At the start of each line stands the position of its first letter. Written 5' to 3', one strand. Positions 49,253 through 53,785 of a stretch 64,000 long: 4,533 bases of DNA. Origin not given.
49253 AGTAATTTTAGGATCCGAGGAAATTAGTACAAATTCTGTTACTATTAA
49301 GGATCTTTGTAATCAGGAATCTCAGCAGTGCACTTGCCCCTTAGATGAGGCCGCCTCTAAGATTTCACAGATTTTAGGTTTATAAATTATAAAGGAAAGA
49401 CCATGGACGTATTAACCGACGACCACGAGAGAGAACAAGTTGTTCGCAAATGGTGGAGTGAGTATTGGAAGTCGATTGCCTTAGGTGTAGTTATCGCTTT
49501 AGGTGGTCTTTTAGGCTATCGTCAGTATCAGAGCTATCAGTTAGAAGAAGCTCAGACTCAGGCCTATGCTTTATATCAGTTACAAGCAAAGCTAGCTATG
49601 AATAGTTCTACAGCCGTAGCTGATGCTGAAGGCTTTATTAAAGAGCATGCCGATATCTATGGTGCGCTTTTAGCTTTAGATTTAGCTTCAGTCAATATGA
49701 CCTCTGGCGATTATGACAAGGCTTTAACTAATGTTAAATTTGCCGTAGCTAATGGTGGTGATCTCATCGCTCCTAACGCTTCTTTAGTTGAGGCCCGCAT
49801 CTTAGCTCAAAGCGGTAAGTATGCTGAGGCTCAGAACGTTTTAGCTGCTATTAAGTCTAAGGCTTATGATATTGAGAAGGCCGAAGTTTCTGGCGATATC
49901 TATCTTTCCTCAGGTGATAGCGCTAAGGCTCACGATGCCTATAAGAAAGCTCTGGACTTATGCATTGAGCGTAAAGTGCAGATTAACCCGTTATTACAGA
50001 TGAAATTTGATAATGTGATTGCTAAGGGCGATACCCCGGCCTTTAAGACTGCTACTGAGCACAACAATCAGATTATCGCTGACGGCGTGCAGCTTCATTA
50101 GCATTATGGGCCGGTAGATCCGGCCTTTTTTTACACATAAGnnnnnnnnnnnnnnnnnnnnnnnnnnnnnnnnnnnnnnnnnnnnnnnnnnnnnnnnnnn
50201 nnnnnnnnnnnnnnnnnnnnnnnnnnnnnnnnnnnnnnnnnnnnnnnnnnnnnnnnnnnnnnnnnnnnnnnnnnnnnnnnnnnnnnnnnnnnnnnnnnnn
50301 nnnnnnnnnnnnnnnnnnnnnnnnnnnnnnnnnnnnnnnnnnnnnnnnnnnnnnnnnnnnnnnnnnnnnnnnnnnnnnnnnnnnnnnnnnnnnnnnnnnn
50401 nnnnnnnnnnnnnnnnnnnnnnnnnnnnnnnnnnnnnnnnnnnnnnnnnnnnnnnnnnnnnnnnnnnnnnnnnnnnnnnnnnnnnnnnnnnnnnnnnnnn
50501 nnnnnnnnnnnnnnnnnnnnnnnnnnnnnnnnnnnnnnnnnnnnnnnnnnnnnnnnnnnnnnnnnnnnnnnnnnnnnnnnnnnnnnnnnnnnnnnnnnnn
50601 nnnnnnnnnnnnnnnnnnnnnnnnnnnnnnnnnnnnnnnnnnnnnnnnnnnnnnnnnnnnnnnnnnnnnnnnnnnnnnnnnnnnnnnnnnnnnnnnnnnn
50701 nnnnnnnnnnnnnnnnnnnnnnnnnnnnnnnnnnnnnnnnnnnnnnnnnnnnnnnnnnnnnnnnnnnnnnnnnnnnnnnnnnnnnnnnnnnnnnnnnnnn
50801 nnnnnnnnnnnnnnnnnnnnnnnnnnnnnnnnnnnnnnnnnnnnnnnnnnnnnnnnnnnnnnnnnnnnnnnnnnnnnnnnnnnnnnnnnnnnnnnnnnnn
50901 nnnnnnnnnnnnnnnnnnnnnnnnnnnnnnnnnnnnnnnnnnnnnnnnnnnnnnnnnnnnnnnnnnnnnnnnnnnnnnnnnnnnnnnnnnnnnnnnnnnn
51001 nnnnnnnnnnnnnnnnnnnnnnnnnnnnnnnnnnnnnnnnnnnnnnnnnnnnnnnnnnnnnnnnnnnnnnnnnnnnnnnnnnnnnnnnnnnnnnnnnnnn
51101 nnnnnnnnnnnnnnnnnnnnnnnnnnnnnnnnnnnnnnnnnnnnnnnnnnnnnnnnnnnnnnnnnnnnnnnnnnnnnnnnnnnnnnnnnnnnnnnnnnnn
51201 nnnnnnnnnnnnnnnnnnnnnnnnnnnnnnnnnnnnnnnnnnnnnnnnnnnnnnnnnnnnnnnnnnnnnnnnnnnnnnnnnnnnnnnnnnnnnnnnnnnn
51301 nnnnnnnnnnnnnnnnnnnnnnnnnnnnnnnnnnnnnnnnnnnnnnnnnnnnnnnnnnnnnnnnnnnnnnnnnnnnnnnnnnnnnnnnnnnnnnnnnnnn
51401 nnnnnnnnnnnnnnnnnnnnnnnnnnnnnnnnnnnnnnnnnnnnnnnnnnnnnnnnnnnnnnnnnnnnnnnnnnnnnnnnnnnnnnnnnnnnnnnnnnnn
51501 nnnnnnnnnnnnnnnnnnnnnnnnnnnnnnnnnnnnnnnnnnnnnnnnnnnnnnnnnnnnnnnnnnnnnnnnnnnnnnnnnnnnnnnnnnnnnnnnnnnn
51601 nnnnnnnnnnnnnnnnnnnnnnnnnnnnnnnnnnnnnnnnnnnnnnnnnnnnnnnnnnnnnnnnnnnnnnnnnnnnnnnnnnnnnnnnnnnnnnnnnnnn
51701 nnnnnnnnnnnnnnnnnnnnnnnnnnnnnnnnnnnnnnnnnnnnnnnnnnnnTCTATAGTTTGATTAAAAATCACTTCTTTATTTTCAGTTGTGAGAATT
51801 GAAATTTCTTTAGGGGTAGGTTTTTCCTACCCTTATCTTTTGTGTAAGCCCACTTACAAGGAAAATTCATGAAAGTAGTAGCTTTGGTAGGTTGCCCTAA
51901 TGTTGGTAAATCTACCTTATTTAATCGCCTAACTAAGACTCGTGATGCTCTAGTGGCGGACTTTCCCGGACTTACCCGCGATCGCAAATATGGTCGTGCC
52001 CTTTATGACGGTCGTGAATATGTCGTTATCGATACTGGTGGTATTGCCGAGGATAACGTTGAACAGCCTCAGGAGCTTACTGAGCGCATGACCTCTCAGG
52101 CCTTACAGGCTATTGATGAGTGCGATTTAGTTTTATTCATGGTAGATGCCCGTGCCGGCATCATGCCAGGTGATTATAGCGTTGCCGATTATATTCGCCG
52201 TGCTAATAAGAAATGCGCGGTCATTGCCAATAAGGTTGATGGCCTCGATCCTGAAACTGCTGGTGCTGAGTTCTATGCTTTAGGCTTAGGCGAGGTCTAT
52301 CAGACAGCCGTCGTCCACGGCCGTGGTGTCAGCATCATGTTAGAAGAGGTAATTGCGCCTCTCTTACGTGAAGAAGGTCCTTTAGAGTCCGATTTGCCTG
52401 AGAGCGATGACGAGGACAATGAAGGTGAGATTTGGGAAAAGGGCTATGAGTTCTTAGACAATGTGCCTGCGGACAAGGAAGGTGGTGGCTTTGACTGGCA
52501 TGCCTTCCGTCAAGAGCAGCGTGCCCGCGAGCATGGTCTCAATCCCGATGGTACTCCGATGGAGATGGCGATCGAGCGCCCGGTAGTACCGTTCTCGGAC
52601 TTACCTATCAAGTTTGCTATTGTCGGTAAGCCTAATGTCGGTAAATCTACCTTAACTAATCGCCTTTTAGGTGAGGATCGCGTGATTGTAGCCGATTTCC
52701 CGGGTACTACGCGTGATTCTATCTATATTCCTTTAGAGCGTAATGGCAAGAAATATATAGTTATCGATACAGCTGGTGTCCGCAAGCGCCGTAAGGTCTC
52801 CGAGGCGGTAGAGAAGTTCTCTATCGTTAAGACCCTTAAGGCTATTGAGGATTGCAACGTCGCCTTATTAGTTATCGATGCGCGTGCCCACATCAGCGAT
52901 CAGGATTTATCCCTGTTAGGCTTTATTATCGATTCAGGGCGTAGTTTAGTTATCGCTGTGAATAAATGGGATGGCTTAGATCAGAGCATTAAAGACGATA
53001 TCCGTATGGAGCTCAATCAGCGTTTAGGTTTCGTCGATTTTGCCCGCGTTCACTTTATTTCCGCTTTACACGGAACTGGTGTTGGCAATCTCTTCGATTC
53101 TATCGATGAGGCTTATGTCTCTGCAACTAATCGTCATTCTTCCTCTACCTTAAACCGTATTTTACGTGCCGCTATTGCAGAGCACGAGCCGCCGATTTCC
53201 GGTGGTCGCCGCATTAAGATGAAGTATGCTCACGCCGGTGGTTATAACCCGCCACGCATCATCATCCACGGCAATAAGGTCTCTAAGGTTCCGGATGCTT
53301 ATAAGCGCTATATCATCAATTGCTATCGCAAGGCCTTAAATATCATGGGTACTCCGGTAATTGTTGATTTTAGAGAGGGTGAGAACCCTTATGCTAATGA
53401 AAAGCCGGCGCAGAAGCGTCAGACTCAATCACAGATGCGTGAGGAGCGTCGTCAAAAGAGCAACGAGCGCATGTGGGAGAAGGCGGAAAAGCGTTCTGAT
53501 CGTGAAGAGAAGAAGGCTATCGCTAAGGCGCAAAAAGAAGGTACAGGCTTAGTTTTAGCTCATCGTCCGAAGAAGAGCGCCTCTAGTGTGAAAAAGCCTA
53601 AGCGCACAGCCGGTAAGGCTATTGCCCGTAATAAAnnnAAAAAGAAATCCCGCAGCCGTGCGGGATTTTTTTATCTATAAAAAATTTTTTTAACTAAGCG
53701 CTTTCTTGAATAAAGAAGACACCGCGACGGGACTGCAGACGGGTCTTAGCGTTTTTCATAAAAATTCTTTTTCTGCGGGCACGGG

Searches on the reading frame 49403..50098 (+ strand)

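Call 50: search_protein_families(library=pfam, proteins=[window:49403-50098:+])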
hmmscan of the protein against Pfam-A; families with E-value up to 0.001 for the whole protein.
window:49403-50098:+ (232 aa): 9 families
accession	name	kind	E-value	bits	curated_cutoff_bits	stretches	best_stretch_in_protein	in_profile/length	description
PF09976.15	TPR_21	-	1.6e-37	129.6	25.5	1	15-205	1-191/193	Tetratricopeptide repeat-like domain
PF13432.12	TPR_16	-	4.5e-07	30.6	32.7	1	92-143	1-50/65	Tetratricopeptide repeat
PF07719.23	TPR_2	-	1.8e-06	28.1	27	0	164-187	8-31/34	Tetratricopeptide repeat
PF13424.12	TPR_12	-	1.9e-05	25.2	30.1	0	164-187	52-75/77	Tetratricopeptide repeat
PF13181.12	TPR_8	-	2.3e-05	24.6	25.7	0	164-186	8-30/34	Tetratricopeptide repeat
PF13428.12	TPR_14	-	9.5e-05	23.2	23.5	0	125-150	2-27/44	Tetratricopeptide repeat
PF13414.12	TPR_11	-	0.00012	22.2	26.8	0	164-187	1-24/42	TPR repeat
PF00515.34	TPR_1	-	0.00016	21.8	27.8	0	164-186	8-30/34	Tetratricopeptide repeat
PF14559.12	TPR_19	-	0.00038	21.2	25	1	100-156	3-57/68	Tetratricopeptide repeat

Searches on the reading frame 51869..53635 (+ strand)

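Call 84: search_protein_families(library=pfam, proteins=[window:51869-53635:+])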
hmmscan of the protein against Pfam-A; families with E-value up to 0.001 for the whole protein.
window:51869-53635:+ (589 aa): 12 families
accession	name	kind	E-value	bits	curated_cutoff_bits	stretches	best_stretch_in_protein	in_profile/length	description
PF01926.29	MMR_HSR1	-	4.7e-59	197.9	21.9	2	4-122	2-113/113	50S ribosome-binding GTPase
PF02421.24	FeoB_N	-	6.5e-31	107.4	27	2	248-411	2-155/156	Ferrous iron transport protein B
PF14714.11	KH_dom-like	-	2e-24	86.1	27.3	1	422-502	1-81/81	KH-domain-like of EngA bacterial GTPase enzymes, C-terminal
PF00009.33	GTP_EFTU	-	6.4e-20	72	26.5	2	248-415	5-185/188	Elongation factor Tu GTP binding domain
PF00350.29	Dynamin_N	-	1.4e-10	41.9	27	0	250-282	2-33/168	Dynamin family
PF04548.22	AIG1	-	1.2e-09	38.3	27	1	251-350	5-104/212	AIG1 family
PF03193.22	RsgA_GTPase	-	8.1e-08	32.7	30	0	250-306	110-170/174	RsgA GTPase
PF13401.12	AAA_22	-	1.8e-06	28.8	27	0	3-31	7-33/130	AAA domain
PF13479.12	AAA_24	-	4.4e-05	23.9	27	0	246-281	2-34/195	AAA domain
PF13238.12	AAA_18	-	6.4e-05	23.9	29.4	0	4-25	1-22/128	AAA domain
PF02492.25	cobW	-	7.9e-05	22.7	20.7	0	49-130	84-160/180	CobW/HypB/UreG, nucleotide-binding domain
PF08477.19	Roc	-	0.00027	21.6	27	0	248-270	1-23/119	Ras of Complex, Roc, domain of DAPkinase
